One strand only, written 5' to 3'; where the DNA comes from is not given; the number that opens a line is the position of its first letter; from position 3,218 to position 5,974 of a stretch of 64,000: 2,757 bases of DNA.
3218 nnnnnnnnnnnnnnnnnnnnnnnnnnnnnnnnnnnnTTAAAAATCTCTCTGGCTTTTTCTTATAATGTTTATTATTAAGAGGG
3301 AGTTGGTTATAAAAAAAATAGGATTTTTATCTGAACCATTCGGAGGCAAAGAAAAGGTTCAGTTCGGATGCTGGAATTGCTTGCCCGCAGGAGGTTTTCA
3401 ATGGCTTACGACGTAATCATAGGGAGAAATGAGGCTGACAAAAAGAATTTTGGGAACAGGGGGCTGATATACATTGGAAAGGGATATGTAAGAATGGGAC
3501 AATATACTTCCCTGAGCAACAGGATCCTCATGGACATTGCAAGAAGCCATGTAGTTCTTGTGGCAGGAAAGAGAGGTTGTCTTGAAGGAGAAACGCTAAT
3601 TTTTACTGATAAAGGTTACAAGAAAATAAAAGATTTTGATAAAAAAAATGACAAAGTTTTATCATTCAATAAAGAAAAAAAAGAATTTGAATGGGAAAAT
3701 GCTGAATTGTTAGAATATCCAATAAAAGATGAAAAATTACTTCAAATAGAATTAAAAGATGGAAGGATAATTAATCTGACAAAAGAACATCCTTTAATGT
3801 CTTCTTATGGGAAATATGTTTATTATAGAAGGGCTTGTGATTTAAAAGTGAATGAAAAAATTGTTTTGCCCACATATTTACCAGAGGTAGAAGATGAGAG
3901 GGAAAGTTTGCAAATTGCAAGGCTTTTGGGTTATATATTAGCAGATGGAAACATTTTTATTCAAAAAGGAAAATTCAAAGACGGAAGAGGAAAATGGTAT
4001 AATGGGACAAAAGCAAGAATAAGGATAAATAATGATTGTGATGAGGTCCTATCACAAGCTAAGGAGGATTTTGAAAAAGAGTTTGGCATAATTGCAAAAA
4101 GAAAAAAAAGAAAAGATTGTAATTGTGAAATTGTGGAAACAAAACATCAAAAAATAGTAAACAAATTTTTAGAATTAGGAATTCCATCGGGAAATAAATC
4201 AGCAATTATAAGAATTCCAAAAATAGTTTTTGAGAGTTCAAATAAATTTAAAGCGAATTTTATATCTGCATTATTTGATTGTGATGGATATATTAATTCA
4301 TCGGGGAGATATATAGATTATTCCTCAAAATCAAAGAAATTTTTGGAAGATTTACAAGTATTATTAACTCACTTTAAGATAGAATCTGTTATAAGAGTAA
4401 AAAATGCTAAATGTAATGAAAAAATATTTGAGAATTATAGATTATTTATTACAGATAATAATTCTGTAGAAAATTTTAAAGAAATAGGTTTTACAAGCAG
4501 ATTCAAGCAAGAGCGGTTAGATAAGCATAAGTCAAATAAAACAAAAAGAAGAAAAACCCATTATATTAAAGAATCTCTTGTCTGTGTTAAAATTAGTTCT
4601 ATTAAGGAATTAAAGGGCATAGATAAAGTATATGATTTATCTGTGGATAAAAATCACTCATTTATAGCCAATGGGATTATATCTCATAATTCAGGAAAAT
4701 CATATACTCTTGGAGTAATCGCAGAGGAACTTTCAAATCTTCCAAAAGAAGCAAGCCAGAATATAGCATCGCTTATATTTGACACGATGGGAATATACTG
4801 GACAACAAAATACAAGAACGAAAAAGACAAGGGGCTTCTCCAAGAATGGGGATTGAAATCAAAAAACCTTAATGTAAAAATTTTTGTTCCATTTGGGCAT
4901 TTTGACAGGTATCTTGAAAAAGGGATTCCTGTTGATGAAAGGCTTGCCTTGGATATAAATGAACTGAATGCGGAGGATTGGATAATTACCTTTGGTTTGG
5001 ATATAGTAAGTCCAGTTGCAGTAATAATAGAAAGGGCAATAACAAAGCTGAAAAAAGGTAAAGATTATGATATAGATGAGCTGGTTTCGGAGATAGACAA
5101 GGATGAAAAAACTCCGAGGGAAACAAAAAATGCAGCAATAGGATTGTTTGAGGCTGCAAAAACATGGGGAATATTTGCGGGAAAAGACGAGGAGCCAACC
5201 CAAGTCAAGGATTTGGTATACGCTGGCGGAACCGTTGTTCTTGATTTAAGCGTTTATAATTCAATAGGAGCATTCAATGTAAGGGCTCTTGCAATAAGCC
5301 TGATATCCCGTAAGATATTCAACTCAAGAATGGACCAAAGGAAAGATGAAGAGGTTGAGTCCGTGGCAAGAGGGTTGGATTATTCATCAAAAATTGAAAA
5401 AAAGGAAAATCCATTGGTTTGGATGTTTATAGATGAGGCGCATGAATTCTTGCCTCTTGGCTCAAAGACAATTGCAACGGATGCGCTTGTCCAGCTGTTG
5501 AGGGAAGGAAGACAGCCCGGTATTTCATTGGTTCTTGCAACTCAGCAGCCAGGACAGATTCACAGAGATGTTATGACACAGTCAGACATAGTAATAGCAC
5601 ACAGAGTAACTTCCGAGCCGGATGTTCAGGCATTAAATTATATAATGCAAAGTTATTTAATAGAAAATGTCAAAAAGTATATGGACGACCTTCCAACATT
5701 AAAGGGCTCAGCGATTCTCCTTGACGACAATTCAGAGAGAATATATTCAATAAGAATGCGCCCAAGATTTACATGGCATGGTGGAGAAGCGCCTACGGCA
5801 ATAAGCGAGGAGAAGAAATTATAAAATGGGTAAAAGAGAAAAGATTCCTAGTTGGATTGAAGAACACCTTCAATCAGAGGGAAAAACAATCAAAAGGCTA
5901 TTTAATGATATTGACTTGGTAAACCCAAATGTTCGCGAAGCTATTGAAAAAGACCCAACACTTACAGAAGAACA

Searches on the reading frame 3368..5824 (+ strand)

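Call 30: search_protein_families(library=pfam, proteins=[window:3368-5824:+], max_evalue=0.001)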
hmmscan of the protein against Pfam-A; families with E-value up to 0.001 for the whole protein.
window:3368-5824:+ (818 aa): 5 families
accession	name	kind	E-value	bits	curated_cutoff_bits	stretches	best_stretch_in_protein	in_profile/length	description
PF14528.11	LAGLIDADG_3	-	1.3e-20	73.9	22.5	1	294-372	2-79/82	LAGLIDADG-like domain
PF14890.11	Intein_splicing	-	1.5e-18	67.5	35.8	1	78-441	2-155/155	Intein splicing domain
PF01935.23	DUF87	-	3.4e-08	34.3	23.2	1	442-632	34-206/220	Helicase HerA, central domain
PF00961.24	LAGLIDADG_1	-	0.00035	21.9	23.1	1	186-269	1-84/102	LAGLIDADG endonuclease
PF05707.18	Zot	-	0.00077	19.4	20.3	0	686-745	85-145/197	Zonular occludens toxin (Zot)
